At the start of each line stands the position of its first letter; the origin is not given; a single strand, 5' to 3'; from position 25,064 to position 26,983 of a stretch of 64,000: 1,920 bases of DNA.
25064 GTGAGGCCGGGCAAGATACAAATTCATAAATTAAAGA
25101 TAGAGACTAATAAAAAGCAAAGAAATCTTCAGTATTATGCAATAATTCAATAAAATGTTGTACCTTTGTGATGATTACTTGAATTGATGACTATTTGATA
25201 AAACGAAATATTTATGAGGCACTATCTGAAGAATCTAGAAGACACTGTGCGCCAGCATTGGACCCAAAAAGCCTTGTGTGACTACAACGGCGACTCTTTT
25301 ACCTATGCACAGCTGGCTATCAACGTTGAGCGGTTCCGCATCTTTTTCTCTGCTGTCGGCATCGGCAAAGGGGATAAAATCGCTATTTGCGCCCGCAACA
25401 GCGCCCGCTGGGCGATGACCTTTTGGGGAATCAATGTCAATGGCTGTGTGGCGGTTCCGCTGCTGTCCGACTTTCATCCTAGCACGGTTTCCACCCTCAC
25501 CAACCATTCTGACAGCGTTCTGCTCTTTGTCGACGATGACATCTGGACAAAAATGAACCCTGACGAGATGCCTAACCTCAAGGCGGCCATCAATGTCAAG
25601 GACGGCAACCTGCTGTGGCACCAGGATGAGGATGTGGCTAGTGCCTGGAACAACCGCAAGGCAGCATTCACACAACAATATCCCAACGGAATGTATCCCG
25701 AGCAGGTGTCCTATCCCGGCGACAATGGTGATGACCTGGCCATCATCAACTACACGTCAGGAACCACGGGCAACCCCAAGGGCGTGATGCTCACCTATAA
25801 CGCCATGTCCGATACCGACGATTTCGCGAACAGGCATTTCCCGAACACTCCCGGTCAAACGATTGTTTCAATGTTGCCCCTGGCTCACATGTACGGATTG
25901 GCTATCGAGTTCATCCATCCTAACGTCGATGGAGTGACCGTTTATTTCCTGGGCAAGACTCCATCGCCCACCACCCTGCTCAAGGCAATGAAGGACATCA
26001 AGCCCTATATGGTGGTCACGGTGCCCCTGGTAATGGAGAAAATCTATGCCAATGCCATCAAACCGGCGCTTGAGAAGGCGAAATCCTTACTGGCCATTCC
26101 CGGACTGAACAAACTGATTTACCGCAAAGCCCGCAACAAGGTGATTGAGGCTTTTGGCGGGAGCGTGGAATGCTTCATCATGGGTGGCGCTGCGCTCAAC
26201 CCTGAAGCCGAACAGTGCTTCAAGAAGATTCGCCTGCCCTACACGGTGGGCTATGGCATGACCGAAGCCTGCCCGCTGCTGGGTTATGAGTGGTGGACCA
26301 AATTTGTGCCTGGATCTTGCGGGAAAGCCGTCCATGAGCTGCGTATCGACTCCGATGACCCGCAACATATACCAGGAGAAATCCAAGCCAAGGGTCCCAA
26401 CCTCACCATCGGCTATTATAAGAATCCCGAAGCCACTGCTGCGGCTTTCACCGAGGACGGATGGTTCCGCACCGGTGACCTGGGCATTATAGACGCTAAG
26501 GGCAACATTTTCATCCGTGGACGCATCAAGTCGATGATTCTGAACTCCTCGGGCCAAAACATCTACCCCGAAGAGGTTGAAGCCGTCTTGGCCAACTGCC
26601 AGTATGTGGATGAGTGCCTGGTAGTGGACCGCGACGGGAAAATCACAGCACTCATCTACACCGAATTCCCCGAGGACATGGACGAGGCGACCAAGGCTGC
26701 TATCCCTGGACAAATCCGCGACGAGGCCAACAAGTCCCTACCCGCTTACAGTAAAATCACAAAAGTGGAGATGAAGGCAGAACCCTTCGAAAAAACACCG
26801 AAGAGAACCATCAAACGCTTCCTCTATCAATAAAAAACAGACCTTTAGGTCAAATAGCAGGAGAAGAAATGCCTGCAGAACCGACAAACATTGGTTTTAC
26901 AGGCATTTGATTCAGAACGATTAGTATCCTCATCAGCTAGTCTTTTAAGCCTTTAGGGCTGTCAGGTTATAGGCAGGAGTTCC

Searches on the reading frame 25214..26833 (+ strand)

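Call 6: search_protein_families(library=ncbifam, proteins=[window:25214-26833:+], max_evalue=0.1)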
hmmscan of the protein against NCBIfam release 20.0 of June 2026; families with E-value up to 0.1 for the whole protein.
window:25214-26833:+ (539 aa): 107 families (the best 25 are shown)
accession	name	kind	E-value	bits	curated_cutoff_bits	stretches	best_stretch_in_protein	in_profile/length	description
NF004837.0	PRK06187.1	subfamily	8.6e-69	232.2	476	2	288-471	260-454/531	long-chain-fatty-acid--CoA ligase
NF006181.0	PRK08314.1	subfamily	3.8e-49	167.4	705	2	7-247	29-278/563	long-chain-fatty-acid--CoA ligase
NF004114.0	PRK05605.1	equivalog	2.7e-48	164.7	766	3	291-512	315-540/575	long-chain-fatty-acid--CoA ligase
NF005801.1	PRK07656.1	equivalog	4.8e-47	160.7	657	2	345-471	310-435/500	FadD3 family acyl-CoA ligase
NF005702.0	PRK07514.1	subfamily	4.1e-46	157.4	558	2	274-471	230-432/506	malonyl-CoA synthase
NF006182.0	PRK08316.1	subfamily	5.4e-45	153.9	663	2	13-271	21-268/523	fatty acyl-CoA synthetase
NF006572.0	PRK09088.1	equivalog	1.8e-43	148.9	696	3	321-472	262-421/491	acyl-CoA synthetase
NF002966.0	PRK03640.1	equivalog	4.8e-43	147.4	556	3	299-475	237-418/483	o-succinylbenzoate--CoA ligase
TIGR01923.1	menE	equivalog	2.7e-42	145.2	330.15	2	317-473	225-382/442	o-succinylbenzoate--CoA ligase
NF052269.1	Staph_lig_FadD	equivalog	2.7e-42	144.8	650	3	306-474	256-428/499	long-chain-fatty-acid--CoA ligase FadD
NF005307.0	PRK06839.1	equivalog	8.5e-42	143.4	748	2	316-474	264-428/496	o-succinylbenzoate--CoA ligase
NF004758.0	PRK06087.1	equivalog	2.8e-40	138.3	736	2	317-472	304-467/548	medium-chain fatty-acid--CoA ligase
NF004822.0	PRK06178.1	equivalog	7.8e-40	137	782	2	16-261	50-301/571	acyl-CoA synthetase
NF005220.0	PRK06710.1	equivalog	8.6e-40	136.4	1116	2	164-473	197-487/563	long-chain-fatty-acid--CoA ligase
NF005858.0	PRK07787.1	subfamily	9e-40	136.5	575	1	47-472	40-407/471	acyl-CoA synthetase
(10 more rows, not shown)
